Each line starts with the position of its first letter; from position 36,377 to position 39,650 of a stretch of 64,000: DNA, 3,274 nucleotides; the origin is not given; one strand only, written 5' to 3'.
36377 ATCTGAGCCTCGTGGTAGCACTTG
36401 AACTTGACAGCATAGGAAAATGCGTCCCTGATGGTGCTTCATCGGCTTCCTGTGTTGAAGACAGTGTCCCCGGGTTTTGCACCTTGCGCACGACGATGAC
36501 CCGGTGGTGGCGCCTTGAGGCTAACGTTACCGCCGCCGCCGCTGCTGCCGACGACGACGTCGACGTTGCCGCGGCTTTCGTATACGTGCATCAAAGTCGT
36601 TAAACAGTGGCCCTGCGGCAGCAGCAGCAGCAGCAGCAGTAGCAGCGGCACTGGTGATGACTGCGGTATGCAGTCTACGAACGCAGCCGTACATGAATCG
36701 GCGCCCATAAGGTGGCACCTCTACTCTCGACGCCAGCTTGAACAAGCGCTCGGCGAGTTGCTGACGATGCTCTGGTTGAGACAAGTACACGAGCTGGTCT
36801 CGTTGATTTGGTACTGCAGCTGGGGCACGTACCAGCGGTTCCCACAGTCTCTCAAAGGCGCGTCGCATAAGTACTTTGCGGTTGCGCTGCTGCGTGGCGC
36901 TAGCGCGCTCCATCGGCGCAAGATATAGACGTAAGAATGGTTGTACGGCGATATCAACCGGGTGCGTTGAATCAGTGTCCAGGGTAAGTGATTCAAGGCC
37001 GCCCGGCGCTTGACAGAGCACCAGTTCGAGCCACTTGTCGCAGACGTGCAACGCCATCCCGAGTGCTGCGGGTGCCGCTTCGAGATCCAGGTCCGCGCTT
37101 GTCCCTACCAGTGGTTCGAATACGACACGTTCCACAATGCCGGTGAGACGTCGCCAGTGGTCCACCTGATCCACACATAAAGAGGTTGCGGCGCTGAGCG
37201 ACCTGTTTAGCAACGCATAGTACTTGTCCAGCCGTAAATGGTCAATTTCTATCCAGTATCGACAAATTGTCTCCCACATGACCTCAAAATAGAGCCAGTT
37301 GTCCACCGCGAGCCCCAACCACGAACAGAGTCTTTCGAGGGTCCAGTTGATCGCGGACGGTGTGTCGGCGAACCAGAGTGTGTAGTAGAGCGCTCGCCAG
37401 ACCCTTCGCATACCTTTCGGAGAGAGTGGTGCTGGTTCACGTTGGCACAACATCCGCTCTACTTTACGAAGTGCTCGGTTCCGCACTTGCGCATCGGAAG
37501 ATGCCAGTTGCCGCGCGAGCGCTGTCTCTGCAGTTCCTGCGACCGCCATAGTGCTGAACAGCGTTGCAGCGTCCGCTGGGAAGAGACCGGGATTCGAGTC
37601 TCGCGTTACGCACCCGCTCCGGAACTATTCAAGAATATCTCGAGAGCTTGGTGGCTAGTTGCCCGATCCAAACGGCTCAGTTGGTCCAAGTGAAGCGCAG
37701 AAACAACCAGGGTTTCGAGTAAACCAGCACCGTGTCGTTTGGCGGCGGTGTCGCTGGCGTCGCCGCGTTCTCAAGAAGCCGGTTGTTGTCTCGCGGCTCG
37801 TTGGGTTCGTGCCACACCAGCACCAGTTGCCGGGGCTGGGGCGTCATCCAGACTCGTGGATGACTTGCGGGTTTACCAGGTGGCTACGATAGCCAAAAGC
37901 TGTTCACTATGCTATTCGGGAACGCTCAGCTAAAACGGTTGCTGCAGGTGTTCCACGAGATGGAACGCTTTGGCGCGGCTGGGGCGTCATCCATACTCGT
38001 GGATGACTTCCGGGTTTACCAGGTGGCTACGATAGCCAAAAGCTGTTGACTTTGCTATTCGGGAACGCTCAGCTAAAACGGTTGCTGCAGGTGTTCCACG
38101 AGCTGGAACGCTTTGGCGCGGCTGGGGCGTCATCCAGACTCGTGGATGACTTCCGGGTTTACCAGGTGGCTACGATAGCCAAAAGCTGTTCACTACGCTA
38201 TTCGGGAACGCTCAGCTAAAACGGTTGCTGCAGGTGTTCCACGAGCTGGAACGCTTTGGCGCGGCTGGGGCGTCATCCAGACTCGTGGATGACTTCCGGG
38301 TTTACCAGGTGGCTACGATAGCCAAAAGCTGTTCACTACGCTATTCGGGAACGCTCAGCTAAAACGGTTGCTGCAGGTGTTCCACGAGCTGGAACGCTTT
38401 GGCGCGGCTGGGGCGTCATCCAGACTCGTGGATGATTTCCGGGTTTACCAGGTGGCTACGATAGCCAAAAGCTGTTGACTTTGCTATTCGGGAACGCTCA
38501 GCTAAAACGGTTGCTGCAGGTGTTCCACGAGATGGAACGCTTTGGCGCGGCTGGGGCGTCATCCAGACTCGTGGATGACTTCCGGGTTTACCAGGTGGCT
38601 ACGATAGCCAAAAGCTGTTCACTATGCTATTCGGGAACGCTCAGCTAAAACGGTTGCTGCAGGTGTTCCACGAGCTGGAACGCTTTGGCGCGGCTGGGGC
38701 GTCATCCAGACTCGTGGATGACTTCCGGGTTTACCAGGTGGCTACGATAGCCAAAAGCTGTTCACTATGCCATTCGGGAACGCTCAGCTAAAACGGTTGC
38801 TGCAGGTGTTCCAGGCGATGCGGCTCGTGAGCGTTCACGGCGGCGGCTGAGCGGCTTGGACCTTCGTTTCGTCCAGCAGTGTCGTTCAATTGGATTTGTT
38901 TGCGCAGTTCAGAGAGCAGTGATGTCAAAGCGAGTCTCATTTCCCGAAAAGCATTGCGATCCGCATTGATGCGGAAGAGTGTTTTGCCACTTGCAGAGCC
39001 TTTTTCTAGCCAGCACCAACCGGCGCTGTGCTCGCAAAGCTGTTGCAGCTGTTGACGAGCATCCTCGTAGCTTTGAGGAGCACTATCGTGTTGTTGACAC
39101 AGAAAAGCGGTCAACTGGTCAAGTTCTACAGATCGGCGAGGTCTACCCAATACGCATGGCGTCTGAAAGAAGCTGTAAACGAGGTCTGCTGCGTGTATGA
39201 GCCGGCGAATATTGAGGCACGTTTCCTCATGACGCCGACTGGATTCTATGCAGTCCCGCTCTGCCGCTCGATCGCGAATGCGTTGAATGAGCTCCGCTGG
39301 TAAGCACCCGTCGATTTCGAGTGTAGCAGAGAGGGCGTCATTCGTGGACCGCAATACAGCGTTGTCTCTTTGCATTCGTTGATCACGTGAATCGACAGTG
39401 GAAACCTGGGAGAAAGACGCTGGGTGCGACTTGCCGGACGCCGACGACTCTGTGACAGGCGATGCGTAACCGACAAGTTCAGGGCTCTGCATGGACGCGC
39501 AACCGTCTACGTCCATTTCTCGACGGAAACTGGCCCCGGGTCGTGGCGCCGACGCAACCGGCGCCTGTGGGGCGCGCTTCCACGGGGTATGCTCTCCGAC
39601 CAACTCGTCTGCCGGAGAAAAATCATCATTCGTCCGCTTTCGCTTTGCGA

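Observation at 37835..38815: Highly homogenised 143-bp satellite (about 7 copies) between the Nop52 promoter side and the CDT1-like 3' end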

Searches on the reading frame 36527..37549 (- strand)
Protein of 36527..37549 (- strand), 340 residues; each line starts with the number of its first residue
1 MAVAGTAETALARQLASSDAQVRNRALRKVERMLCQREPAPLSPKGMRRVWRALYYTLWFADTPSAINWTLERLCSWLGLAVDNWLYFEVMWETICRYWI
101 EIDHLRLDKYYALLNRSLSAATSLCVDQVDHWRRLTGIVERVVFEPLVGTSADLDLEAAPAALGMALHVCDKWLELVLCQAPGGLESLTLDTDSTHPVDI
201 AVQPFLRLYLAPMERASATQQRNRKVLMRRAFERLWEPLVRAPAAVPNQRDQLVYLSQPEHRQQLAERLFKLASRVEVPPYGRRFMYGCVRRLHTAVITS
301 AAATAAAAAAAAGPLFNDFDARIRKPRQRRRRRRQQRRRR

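Call 7: search_protein_families(library=pfam, proteins=[window:36527-37549:-], max_evalue=0.01)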
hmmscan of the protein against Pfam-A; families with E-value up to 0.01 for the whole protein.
window:36527-37549:- (340 aa): 1 family
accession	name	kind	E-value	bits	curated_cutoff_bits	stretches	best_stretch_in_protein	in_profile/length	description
PF05997.17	Nop52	-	1.5e-31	110.4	27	1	7-210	2-195/259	Nucleolar protein,Nop52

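Call 8: find_encoding_contigs(protein=window:36527-37549:-, flank=10000, max_places=10)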
Protein window:36527-37549:- (340 aa): 12 contigs read that carry it; 10 places shown.
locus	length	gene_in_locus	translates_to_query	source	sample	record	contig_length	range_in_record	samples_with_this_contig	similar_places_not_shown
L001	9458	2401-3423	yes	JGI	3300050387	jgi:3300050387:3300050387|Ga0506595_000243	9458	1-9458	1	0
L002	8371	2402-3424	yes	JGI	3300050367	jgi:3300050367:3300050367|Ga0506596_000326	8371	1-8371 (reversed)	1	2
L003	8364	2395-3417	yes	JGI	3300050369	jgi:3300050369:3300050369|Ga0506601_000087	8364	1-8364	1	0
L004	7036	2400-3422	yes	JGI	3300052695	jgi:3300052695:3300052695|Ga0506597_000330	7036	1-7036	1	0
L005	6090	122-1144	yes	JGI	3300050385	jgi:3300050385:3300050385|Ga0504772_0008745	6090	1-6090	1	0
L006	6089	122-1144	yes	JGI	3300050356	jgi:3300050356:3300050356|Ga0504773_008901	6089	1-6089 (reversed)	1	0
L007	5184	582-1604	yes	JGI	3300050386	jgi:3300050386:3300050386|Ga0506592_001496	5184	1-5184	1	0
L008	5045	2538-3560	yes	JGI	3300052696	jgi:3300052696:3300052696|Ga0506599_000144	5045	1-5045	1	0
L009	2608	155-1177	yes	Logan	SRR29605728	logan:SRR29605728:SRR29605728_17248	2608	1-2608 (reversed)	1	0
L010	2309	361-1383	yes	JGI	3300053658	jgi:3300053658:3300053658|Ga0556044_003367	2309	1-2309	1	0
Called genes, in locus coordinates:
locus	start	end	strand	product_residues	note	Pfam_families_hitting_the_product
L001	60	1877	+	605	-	-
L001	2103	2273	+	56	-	-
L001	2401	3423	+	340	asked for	PF05997:Nop52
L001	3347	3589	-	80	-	-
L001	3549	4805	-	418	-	PF13519:VWA_2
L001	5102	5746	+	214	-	-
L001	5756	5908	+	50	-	-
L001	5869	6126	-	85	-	-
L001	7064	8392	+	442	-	PF13639:zf-RING_2, PF13920:zf-C3HC4_3, PF00097:zf-C3HC4, PF13445:zf-RING_UBOX, PF13923:zf-C3HC4_2, PF14634:zf-RING_5 (weak), PF15227:zf-C3HC4_4, PF02190:LON_substr_bdg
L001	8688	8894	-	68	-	-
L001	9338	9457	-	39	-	?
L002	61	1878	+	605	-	-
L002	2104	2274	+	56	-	-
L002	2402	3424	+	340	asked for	PF05997:Nop52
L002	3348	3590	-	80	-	-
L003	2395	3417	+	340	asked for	PF05997:Nop52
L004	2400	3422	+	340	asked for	PF05997:Nop52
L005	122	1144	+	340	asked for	PF05997:Nop52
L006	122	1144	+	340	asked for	PF05997:Nop52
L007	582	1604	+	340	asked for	PF05997:Nop52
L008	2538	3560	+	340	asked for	PF05997:Nop52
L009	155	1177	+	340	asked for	PF05997:Nop52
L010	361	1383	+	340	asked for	PF05997:Nop52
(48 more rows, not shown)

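Call 9: list_cluster_members(proteins=[window:36527-37549:-, window:38788-40605:-, window:35145-36401:+, window:43575-44669:-])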
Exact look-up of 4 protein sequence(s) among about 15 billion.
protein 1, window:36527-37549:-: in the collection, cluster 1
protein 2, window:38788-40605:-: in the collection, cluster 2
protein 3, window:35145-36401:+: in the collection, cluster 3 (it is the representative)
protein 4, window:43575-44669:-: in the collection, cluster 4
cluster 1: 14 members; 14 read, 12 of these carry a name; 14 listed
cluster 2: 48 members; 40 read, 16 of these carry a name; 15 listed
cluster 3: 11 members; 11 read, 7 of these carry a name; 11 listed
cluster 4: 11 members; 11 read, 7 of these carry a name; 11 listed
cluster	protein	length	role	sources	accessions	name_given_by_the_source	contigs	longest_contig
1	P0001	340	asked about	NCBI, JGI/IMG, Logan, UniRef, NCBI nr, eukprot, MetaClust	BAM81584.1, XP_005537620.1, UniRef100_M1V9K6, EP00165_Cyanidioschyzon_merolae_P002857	hypothetical protein, conserved [Cyanidioschyzon merolae strain 10D] | hypothetical protein | Uncharacterized protein n=1 Tax=Cyanidioschyzon merolae (strain NIES-3377 / 10D) ...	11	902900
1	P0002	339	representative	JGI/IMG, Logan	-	hypothetical protein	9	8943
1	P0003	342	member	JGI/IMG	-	hypothetical protein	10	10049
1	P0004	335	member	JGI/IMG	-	hypothetical protein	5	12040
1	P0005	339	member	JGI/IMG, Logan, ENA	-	hypothetical protein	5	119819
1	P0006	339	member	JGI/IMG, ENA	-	hypothetical protein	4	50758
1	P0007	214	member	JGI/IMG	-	hypothetical protein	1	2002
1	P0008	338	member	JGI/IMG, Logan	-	hypothetical protein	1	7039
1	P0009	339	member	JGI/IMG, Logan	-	hypothetical protein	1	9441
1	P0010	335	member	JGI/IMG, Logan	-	hypothetical protein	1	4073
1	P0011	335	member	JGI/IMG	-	hypothetical protein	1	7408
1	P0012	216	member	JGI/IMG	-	hypothetical protein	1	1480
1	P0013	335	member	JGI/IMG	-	-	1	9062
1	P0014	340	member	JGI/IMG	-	-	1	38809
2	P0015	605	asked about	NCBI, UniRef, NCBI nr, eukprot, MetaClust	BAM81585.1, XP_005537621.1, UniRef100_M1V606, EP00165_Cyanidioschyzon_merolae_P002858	hypothetical protein CYME_CMO238C [Cyanidioschyzon merolae strain 10D] | Uncharacterized protein n=1 Tax=Cyanidioschyzon merolae (strain NIES-3377 / 10D) ... | XP_005537621.1 hypothetical protein CYME_CMO238C [Cyanidioschyzon merolae strain 10D]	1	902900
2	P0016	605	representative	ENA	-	-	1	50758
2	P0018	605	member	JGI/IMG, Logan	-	hypothetical protein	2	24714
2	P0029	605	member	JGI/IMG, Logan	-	hypothetical protein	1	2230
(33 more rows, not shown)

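Call 29: find_encoding_contigs(protein=P0016, flank=4000, max_places=6)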
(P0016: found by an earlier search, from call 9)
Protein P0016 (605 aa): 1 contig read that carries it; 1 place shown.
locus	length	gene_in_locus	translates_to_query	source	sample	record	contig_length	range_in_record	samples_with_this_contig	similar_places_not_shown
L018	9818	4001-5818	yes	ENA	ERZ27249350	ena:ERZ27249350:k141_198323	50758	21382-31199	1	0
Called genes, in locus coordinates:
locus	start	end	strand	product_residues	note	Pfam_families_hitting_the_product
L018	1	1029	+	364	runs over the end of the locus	PF07542:ATP12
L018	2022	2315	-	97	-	-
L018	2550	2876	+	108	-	-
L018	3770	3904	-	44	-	-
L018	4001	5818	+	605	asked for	-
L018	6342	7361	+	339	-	PF05997:Nop52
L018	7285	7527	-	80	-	-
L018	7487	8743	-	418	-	PF13519:VWA_2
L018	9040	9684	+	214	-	-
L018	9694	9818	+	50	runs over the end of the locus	-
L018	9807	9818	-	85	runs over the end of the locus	-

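Call 46: find_encoding_contigs(protein=P0029, flank=3000, max_places=6)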
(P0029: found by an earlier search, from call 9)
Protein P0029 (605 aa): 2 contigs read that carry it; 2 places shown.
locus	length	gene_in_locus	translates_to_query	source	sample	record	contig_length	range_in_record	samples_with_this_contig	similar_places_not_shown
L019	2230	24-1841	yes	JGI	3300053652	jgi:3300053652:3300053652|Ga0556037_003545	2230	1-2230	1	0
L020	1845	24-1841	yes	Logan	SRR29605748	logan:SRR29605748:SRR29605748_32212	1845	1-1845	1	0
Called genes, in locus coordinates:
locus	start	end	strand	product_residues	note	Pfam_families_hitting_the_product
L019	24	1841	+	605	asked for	-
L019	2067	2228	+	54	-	?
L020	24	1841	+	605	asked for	-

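Call 51: find_encoding_contigs(protein=P0018, flank=2500, max_places=4)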
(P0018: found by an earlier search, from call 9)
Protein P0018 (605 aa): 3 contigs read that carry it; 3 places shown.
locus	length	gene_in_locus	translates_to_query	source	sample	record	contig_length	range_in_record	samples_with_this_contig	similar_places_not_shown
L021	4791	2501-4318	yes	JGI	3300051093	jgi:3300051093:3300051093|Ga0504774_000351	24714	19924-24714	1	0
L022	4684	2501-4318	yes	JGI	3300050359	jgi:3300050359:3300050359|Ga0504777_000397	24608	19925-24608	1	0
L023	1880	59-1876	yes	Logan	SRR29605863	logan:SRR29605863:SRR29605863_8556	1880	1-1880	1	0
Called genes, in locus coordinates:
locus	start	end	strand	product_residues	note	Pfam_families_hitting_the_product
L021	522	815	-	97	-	-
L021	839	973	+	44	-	-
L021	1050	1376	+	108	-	-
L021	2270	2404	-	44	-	-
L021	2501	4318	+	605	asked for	-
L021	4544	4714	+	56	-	-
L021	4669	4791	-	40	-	?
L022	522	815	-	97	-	-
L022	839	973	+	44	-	-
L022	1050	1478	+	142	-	-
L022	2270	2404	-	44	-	-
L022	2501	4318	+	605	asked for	-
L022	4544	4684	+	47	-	?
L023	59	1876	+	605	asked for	-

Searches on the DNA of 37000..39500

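Call 12: search_rna_families(source=window, start=37000, end=39500, threshold=evalue, max_evalue=10)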
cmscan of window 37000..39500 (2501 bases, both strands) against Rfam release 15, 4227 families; matches with E-value up to 10: 1.
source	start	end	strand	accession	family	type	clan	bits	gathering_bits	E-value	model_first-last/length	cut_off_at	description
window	37196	37243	+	RF02477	GlsR9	Gene; snRNA; snoRNA; CD-box;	-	17.8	95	1.5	1-79/79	no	Small nucleolar RNA GlsR9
